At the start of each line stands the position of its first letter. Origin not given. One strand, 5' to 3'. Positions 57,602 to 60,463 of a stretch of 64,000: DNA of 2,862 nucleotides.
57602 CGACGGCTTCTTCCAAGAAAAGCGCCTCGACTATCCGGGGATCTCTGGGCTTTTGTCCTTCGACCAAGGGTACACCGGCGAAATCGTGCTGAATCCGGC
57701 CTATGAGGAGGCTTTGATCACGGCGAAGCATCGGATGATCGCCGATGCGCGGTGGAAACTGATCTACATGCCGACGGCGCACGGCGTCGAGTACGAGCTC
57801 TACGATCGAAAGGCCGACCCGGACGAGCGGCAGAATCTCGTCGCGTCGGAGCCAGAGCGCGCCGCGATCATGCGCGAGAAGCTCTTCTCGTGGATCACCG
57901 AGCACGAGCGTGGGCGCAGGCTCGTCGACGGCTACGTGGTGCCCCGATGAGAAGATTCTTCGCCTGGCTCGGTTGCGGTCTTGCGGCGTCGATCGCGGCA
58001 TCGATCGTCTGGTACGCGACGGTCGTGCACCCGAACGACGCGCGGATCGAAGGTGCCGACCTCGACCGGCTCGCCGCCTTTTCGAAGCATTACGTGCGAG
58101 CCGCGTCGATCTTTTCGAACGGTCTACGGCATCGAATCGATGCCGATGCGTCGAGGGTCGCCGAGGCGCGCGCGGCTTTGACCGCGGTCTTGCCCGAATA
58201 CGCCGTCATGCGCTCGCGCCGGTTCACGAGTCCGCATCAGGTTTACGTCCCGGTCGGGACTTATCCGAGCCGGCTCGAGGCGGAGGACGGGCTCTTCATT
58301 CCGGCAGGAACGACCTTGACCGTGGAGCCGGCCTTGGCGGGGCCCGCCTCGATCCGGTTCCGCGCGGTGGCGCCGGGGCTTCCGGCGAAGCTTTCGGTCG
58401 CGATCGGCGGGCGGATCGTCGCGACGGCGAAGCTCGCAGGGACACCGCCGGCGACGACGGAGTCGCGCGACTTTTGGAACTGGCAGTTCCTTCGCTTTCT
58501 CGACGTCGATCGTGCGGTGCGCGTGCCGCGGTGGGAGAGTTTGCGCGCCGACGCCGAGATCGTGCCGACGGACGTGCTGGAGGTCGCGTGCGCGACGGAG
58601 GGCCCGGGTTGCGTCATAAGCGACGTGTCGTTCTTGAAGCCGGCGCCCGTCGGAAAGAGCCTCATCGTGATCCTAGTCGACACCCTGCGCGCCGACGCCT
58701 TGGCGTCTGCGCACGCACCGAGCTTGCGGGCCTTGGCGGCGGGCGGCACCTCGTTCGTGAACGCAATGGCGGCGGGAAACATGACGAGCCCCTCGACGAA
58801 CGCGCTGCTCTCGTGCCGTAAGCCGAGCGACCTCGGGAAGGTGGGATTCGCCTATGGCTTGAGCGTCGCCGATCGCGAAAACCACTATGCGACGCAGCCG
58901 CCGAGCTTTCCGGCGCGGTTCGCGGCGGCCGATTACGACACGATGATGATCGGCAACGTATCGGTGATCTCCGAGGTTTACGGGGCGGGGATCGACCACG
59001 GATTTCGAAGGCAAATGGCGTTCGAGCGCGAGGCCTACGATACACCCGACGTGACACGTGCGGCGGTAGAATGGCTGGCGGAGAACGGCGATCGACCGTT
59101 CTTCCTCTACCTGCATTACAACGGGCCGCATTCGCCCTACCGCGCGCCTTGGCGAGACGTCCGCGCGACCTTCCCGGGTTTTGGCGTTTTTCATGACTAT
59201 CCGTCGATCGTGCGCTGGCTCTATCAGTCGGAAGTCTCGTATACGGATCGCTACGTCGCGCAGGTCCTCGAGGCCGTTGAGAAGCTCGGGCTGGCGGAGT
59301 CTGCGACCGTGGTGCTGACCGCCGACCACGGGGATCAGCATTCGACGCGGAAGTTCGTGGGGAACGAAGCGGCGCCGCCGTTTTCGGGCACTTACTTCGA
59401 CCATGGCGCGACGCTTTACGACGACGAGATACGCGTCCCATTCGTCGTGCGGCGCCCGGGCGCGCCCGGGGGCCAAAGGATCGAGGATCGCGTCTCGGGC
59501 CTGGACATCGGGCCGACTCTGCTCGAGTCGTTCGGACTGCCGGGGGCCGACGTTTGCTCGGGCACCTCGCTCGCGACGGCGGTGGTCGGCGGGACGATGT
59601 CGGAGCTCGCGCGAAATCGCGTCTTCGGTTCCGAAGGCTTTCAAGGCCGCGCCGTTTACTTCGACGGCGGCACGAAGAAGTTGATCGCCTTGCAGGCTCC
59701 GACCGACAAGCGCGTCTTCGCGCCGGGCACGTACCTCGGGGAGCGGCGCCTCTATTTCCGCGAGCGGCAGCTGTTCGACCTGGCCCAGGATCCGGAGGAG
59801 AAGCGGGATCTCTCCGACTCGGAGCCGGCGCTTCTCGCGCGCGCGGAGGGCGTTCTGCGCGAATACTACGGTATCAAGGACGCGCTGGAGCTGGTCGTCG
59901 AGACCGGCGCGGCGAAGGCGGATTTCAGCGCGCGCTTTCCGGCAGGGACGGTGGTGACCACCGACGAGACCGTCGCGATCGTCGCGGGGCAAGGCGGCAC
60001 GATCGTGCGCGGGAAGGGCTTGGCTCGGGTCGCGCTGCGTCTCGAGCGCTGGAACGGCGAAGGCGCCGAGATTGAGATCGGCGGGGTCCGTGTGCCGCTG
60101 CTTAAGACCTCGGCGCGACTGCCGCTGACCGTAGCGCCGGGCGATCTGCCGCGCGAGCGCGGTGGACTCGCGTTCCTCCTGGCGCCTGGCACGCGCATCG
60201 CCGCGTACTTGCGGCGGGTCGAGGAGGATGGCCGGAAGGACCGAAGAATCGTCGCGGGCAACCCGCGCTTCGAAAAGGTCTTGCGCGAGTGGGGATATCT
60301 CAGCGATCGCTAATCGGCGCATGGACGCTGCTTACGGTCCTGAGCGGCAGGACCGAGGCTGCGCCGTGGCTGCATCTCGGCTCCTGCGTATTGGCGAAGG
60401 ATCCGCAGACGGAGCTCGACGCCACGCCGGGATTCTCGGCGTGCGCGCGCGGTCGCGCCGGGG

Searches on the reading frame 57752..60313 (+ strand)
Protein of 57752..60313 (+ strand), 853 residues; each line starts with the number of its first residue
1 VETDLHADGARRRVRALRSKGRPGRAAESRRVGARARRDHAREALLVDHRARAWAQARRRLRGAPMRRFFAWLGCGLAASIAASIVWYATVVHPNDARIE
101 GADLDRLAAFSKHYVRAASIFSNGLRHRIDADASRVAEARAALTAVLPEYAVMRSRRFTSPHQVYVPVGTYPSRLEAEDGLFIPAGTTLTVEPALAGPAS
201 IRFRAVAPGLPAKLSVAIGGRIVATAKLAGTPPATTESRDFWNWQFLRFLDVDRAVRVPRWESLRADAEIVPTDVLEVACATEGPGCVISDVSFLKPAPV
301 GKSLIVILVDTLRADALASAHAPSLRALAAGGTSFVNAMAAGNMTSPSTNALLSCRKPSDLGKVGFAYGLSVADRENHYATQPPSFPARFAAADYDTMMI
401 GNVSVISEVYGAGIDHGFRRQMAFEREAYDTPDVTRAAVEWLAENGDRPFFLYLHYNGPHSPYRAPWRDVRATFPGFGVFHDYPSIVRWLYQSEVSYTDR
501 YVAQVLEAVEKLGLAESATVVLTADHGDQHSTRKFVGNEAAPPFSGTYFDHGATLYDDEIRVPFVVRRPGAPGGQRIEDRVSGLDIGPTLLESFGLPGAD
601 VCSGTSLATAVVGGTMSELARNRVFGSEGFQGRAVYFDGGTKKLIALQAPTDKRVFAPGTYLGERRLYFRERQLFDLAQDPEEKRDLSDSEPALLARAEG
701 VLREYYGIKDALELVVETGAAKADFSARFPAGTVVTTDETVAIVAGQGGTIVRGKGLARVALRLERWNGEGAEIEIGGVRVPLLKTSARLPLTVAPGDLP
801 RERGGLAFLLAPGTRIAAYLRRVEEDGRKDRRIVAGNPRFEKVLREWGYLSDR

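Call 74: search_protein_families(library=pfam, proteins=[window:57752-60313:+], max_evalue=0.00001)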
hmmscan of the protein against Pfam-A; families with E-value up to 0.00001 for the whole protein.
window:57752-60313:+ (853 aa): 3 families
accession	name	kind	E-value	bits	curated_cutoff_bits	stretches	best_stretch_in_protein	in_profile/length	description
PF00884.28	Sulfatase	-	3.1e-35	122.4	25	1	304-595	3-300/301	Sulfatase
PF01663.27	Phosphodiest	-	1e-10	42.2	23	1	304-539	1-234/342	Type I phosphodiesterase / nucleotide pyrophosphatase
PF16347.10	SGSH_C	-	4.2e-06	27.4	29.3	0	548-622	5-78/154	N-sulphoglucosamine sulphohydrolase, C-terminal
